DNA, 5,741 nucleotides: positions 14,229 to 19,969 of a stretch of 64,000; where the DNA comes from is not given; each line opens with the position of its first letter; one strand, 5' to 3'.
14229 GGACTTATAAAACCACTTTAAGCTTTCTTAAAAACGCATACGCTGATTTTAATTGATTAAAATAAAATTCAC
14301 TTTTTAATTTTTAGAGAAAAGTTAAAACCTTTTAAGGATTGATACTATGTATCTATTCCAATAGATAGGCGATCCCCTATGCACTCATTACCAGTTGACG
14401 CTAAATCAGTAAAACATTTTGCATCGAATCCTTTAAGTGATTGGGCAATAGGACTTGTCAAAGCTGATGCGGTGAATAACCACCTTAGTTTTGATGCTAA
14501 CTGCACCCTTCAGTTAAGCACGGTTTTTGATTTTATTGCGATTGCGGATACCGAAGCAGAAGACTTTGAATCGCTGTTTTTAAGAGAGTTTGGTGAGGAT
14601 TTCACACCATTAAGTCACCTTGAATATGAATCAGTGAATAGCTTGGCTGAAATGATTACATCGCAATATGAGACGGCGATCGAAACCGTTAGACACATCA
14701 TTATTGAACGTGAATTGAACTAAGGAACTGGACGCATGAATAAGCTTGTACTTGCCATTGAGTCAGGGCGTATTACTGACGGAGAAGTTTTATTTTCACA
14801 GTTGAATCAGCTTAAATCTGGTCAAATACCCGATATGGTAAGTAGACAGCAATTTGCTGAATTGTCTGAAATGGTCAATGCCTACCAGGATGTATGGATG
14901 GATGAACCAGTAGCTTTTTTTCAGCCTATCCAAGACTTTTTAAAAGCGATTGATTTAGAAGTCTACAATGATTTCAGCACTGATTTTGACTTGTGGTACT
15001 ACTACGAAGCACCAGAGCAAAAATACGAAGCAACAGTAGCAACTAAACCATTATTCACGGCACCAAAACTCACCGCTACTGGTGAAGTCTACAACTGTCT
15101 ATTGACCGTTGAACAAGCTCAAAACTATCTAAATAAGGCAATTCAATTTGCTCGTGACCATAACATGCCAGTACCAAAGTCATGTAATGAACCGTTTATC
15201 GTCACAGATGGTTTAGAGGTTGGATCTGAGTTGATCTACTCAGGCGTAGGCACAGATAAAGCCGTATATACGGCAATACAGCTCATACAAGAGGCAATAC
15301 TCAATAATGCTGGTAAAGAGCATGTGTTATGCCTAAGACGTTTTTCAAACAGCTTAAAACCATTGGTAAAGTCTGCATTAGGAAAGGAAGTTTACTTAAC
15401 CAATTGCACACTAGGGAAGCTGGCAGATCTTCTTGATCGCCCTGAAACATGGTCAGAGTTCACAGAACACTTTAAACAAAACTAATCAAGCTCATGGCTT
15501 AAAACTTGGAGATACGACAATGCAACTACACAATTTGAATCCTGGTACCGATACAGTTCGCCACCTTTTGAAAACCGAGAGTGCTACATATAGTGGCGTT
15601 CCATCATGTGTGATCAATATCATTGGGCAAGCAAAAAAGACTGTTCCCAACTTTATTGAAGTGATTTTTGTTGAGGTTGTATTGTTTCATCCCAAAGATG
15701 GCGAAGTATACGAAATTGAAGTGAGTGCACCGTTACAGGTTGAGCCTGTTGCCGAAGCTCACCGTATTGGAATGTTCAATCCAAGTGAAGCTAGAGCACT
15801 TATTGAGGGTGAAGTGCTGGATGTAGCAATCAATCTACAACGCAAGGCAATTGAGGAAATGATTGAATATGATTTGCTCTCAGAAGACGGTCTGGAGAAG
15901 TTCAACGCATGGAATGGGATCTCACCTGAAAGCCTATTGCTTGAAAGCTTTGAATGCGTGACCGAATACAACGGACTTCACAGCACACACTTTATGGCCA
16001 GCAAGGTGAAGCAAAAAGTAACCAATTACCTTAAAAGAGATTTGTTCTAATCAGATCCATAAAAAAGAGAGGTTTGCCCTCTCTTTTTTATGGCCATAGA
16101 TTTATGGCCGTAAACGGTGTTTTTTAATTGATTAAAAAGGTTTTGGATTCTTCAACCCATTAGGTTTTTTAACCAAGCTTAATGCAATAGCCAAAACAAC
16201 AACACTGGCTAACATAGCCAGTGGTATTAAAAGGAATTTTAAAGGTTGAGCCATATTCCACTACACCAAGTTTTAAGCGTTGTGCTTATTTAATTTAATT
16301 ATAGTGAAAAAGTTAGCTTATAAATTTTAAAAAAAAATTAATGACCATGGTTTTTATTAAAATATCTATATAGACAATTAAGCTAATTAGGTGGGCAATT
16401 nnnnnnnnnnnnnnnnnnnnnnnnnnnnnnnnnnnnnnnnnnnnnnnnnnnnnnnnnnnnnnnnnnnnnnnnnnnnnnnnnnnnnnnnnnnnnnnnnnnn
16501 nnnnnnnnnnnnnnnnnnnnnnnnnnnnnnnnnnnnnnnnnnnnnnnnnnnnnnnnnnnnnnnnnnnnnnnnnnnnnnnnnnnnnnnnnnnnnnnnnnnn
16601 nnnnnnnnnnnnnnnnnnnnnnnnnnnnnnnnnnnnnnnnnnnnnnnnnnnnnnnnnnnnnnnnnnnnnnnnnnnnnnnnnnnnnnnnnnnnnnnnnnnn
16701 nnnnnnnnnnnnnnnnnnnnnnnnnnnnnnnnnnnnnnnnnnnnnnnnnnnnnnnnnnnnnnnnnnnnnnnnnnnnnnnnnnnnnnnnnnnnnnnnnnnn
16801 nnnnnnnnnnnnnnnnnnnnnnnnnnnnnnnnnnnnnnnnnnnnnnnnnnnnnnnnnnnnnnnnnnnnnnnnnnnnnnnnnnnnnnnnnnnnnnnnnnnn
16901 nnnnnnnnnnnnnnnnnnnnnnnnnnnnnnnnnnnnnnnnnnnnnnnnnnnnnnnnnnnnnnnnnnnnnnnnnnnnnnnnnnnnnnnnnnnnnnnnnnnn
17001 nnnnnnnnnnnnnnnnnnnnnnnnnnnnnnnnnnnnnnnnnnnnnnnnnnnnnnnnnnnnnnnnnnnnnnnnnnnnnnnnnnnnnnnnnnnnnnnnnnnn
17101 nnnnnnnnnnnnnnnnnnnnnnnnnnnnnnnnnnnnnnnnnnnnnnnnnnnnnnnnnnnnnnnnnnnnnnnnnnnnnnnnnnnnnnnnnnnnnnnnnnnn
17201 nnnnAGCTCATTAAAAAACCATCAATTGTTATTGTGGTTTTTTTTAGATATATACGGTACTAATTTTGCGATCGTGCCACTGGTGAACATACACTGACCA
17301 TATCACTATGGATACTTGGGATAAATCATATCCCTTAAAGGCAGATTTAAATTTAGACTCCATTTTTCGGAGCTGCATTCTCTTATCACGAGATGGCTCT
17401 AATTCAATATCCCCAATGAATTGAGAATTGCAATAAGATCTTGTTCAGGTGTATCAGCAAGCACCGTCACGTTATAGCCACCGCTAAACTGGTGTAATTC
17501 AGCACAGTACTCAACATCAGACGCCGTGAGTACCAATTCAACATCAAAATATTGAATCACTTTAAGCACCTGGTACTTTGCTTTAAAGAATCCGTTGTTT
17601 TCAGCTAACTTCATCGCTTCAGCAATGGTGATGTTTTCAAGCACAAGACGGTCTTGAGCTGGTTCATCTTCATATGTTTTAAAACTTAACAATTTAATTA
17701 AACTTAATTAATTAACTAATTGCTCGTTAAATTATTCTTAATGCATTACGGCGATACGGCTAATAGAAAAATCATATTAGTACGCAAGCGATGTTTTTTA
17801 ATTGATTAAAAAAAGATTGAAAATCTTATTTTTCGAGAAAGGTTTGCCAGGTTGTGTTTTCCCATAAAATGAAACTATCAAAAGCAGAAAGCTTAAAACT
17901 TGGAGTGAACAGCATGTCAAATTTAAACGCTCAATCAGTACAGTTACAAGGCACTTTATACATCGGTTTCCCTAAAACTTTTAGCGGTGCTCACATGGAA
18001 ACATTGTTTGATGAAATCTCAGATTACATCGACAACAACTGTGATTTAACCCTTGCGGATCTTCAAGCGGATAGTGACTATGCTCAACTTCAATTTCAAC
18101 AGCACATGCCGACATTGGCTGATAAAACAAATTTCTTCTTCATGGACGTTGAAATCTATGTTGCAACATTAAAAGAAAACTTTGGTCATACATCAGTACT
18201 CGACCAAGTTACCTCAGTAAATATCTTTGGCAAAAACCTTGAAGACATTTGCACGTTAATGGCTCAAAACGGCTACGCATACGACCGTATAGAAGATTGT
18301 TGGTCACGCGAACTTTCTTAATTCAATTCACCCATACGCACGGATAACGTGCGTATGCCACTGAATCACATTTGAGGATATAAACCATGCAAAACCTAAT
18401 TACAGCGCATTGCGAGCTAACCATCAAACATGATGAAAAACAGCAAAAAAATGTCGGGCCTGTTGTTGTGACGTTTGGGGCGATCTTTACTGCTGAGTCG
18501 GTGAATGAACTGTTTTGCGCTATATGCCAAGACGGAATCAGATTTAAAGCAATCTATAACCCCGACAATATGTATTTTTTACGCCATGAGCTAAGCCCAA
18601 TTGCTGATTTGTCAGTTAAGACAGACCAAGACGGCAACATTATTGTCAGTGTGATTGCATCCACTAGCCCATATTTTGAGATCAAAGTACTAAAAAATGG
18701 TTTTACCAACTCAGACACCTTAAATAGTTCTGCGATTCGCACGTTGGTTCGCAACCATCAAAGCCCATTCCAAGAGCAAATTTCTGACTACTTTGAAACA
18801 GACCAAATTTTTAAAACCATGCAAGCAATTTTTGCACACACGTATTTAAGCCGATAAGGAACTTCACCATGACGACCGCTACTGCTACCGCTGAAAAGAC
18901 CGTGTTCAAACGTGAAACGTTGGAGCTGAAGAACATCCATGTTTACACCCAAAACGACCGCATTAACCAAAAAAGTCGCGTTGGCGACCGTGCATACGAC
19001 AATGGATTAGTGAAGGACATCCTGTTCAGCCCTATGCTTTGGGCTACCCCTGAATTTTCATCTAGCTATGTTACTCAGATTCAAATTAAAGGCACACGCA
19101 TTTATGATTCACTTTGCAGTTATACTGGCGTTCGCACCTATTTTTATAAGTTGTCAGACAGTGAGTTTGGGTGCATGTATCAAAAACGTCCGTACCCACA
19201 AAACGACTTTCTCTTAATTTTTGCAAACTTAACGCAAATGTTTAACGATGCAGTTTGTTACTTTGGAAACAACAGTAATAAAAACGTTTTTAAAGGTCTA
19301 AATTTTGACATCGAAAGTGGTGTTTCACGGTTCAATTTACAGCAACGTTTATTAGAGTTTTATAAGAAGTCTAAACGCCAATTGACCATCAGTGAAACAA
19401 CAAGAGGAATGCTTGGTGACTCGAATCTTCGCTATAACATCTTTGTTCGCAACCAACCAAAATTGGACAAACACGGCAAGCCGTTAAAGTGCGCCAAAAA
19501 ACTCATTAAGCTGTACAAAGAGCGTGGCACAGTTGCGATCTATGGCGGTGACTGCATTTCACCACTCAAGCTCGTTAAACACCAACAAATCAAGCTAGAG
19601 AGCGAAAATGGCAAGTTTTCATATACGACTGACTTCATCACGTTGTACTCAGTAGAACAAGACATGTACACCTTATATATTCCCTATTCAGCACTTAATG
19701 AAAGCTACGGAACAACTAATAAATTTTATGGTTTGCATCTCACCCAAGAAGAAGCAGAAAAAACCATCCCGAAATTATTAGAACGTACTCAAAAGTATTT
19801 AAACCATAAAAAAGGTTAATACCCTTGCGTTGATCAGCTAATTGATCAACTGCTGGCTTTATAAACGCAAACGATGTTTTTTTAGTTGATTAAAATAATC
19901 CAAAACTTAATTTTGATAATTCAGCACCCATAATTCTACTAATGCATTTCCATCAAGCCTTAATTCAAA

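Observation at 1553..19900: A 35-bp near-palindromic intergenic element repeated 7 times across an island of small unknown genes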

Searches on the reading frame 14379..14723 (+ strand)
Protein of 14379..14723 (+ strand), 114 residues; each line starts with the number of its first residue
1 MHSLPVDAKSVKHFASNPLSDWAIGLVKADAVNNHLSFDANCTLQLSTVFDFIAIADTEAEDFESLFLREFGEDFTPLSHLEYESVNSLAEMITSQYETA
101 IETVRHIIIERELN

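Call 32: search_protein_families(library=pfam, proteins=[window:14379-14723:+], max_evalue=0.01)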
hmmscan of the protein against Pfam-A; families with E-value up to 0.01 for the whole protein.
window:14379-14723:+ (114 aa): 0 families

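Call 42: search_protein_families(library=phrogs, proteins=[window:14379-14723:+], max_evalue=0.01)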
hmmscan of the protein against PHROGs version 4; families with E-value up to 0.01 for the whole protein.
window:14379-14723:+ (114 aa): 0 families

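Call 68: find_homologous_proteins(query=window:14379-14723:+, max_evalue=0.001)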
Query window:14379-14723:+ (114 aa): 6 proteins with E <= 0.001 among 8 candidates.
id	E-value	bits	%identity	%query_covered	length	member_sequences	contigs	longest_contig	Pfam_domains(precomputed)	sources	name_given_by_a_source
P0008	2.5e-65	235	96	100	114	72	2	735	-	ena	-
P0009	3.8e-53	196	80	100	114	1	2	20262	-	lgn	-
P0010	2.9e-51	190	79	100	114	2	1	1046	-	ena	-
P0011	1.0e-48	182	86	87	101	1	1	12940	-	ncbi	-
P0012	7.4e-48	179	84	100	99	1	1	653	-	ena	-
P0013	4.2e-37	145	70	100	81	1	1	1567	-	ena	-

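Call 70: find_encoding_contigs(protein=P0009, flank=10000, max_places=3)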
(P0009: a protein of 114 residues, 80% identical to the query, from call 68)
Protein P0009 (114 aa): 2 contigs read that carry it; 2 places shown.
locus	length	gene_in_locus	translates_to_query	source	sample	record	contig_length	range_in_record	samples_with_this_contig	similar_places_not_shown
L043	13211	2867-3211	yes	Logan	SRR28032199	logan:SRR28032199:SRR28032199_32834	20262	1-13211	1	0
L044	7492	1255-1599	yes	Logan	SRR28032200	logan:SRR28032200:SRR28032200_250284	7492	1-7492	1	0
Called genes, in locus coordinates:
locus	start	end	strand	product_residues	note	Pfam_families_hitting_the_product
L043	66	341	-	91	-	-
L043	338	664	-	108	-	-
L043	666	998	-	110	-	-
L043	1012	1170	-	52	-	-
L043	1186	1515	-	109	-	-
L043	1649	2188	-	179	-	-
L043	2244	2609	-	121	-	-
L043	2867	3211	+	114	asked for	-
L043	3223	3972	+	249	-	-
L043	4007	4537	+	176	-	-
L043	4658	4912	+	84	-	PF02604:PhdYeFM_antitox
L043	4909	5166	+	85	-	PF06769:YoeB_toxin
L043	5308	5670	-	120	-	-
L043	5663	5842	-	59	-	-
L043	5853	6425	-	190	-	-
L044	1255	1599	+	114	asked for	-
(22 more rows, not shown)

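Call 71: find_encoding_contigs(protein=P0011, flank=10000, max_places=2)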
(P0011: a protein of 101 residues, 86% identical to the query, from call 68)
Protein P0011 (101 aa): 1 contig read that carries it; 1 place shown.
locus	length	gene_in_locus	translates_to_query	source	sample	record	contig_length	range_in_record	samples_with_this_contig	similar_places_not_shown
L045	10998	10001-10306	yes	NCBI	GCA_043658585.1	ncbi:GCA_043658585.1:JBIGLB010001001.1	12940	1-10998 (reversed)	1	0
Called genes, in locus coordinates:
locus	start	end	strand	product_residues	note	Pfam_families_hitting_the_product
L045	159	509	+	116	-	-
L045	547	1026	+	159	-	-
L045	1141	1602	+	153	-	-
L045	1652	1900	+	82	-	-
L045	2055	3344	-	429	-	PF00817:IMS, PF11798:IMS_HHH (weak), PF11799:IMS_C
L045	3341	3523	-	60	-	-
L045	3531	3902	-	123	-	PF00717:Peptidase_S24 (faint)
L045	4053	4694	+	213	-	-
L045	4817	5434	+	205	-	-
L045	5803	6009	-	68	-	PF00145:DNA_methylase (weak)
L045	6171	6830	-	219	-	PF00145:DNA_methylase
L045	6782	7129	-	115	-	-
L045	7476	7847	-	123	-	-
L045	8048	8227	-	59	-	-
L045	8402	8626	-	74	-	-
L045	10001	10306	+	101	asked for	-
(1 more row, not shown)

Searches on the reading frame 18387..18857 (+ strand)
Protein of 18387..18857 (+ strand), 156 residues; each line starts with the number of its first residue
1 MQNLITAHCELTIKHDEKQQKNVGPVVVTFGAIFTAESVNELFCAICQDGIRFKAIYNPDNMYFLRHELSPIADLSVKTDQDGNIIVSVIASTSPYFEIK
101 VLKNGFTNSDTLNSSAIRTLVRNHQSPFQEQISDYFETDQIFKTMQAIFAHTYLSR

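Call 33: search_protein_families(library=pfam, proteins=[window:18387-18857:+], max_evalue=0.01)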
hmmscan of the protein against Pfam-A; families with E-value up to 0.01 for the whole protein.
window:18387-18857:+ (156 aa): 0 families

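Call 42: search_protein_families(library=phrogs, proteins=[window:18387-18857:+], max_evalue=0.01)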
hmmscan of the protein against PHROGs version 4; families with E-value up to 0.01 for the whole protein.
window:18387-18857:+ (156 aa): 1 family
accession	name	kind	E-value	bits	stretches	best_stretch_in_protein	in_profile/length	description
phrog_5119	-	unknown function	0.006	17.4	0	29-70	25-66/152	-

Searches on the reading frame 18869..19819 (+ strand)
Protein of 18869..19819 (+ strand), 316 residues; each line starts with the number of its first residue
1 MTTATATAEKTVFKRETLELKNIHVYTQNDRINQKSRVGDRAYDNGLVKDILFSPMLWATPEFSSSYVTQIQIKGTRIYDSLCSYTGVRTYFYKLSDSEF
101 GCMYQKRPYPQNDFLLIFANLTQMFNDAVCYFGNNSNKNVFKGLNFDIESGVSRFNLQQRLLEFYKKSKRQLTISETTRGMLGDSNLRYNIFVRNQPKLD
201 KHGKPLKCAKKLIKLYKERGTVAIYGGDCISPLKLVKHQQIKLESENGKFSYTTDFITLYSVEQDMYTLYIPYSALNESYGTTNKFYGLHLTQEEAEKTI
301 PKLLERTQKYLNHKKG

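Call 33: search_protein_families(library=pfam, proteins=[window:18869-19819:+], max_evalue=0.01)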
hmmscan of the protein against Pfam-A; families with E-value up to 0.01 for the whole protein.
window:18869-19819:+ (316 aa): 0 families

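Call 76: find_homologous_proteins(query=window:18869-19819:+, max_evalue=0.001)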
Query window:18869-19819:+ (316 aa): 7 proteins with E <= 0.001 among 471 candidates.
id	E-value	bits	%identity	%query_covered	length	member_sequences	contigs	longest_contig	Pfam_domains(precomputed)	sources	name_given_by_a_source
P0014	1.6e-204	696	97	100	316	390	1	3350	-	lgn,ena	-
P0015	1.6e-183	627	86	96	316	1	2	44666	-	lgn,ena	-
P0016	2.1e-135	469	69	98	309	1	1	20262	-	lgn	-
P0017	2.6e-135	469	69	98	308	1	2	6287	-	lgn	-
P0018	3.8e-82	294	49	95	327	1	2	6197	-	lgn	-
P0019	3.6e-79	284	48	96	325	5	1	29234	-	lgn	-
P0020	1.1e-58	217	42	95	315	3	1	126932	-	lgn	-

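Call 77: find_encoding_contigs(protein=P0020, flank=10000, max_places=2)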
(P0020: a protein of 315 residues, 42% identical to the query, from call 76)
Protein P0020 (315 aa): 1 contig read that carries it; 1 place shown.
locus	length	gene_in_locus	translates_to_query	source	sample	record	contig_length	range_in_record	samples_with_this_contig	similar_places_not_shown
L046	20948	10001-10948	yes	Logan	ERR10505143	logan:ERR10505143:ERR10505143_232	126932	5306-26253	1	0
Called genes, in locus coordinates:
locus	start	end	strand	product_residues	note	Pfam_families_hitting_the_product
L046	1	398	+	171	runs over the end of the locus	-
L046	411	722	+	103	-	-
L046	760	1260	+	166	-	-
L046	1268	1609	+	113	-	-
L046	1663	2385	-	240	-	-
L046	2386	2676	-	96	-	-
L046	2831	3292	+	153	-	-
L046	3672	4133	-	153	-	-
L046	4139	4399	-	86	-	-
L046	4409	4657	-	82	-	-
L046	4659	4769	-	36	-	-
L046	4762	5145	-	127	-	-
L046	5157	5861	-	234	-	PF00929:RNase_T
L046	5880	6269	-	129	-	-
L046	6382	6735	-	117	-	-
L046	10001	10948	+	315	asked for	-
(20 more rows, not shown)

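Call 78: find_encoding_contigs(protein=P0019, flank=10000, max_places=2)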
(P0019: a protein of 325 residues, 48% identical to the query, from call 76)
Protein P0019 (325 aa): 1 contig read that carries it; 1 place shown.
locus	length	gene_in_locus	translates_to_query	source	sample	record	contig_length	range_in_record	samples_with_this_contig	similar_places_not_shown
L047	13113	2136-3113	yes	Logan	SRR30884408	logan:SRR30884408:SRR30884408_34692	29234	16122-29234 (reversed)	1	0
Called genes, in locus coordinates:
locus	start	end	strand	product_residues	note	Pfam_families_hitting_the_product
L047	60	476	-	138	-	-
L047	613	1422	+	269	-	PF13708:DUF4942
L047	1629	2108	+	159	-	-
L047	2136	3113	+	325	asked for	-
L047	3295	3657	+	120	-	-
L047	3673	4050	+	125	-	-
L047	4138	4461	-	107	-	-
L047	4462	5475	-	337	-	-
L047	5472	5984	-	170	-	-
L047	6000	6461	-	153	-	-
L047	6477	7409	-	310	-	PF20390:DUF6685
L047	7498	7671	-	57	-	-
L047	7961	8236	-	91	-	-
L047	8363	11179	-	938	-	-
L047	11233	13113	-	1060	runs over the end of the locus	-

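Call 90: predict_structure(alignment_id=A5)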
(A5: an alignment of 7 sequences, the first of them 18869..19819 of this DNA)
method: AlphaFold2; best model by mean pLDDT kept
length: 316 residues; sequences in the alignment: 7
mean_pLDDT: 73.5   pTM: 0.70
mean pLDDT of the five models: 73.5, 72.6, 69.2, 65.5, 58.0
residues with pLDDT >= 90: 28; 70-90: 191; 50-70: 53; < 50: 44
segments of 3 or more residues with pLDDT < 50: 1-9, 39-54, 179-191, 279-282
pLDDT, mean of each block of 10 residues (from residue 1): 39 87 85 61 39 53 76 91 87 90 88 86 68 65 78 75 80 60 39 71 85 80 82 87 84 85 76 63 58 79 86 67
secondary structure, 60 per line:
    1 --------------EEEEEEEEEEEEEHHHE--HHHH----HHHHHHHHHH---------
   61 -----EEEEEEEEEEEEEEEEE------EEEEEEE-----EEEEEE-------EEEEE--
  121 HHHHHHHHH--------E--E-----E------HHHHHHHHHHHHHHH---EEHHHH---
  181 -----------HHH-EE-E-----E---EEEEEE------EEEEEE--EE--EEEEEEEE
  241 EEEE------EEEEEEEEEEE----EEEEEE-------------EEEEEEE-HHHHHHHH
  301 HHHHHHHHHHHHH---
elements in order: E15-27 H34-37 H42-51 E66-82 E89-95 E101-106 E114-118 H121-129 H154-168 H174-177 E209-214 E221-226 E233-244 E251-261 E266-271 E285-291 H293-313

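Call 92: fold_search(model_id=the predicted structure, library=pdb)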
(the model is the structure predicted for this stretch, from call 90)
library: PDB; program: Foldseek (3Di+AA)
matches with E <= 10: 650; with E <= 0.001: 0
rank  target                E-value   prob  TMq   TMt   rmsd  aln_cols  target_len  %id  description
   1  8gme_D                2.6e-02  0.08  0.11  0.10  17.4       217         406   13  Crystal structure of the gp32-Dda-dT17 complex (released 2023-06-28)
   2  3upu_A                6.2e-02  0.16  0.09  0.07  14.1       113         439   12  Crystal structure of the T4 Phage SF1B Helicase Dda (released 2012-06-20)
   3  7tdz_A                9.3e-02  0.06  0.11  0.04  25.9       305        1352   10  Cryo-EM model of protomer of the cytoplasmic ring of the nuclear pore complex from Xenopus laevis (released 2022-06-22)
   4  6i8s_A                1.0e-01  0.13  0.11  0.10  11.2       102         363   13  Discovery and characterisation of an antibody that selectively modulates the inhibitory activity of plasminogen activa (released 2019-02-13)
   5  2znh_A                1.0e-01  0.03  0.09  0.07  21.2       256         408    9  Crystal Structure of a Domain-Swapped Serpin Dimer (released 2008-10-21)
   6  8s9i_A                1.2e-01  0.16  0.09  0.08  14.1       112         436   13  Crystal structure of the gp32 C-terminal peptide/Dda/dT8 (released 2023-06-28)
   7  9exf_B                1.2e-01  0.12  0.15  0.13  15.7       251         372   10  Crystal structure of Yeast Clathrin Heavy Chain N-terminal domain bound to YAP1801 peptide (LIDM) (released 2024-11-13)
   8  3hxr                  1.8e-01  0.07  0.15  0.08  20.8       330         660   10  Nucleoporin Nup120 from S.cerevisiae (aa 1-757) (released 2009-07-28)
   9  3ut3_B                2.1e-01  0.11  0.10  0.09   8.2        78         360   12  A novel PAI-I inhibitor and its structural mechanism (released 2013-02-06)
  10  5n4c_D                2.2e-01  0.07  0.12  0.07  15.4       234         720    8  Prolyl oligopeptidase B from Galerina marginata bound to 35mer hydrolysis and macrocyclization substrate - S577A mutan (released 2017-11-01)
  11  8chv_B                2.5e-01  0.10  0.12  0.24  20.5       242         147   11  Crystal structure of human PURA (fragment Glu57-Glu212, PUR repeat I and II) R140P mutant (released 2024-02-21)
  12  9exf_C                2.8e-01  0.10  0.15  0.13  16.0       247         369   10  Crystal structure of Yeast Clathrin Heavy Chain N-terminal domain bound to YAP1801 peptide (LIDM) (released 2024-11-13)
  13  5n4c_A                3.1e-01  0.04  0.12  0.07  17.0       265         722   10  Prolyl oligopeptidase B from Galerina marginata bound to 35mer hydrolysis and macrocyclization substrate - S577A mutan (released 2017-11-01)
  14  8g0h_D                3.3e-01  0.77  0.18  0.13   8.6        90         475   13  Human PARP1 deltaV687-E688 bound to UKTT5 (compound 10) and to a DNA double strand break. (released 2024-02-07)
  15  9exf_D                3.5e-01  0.08  0.15  0.13  15.8       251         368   10  Crystal structure of Yeast Clathrin Heavy Chain N-terminal domain bound to YAP1801 peptide (LIDM) (released 2024-11-13)
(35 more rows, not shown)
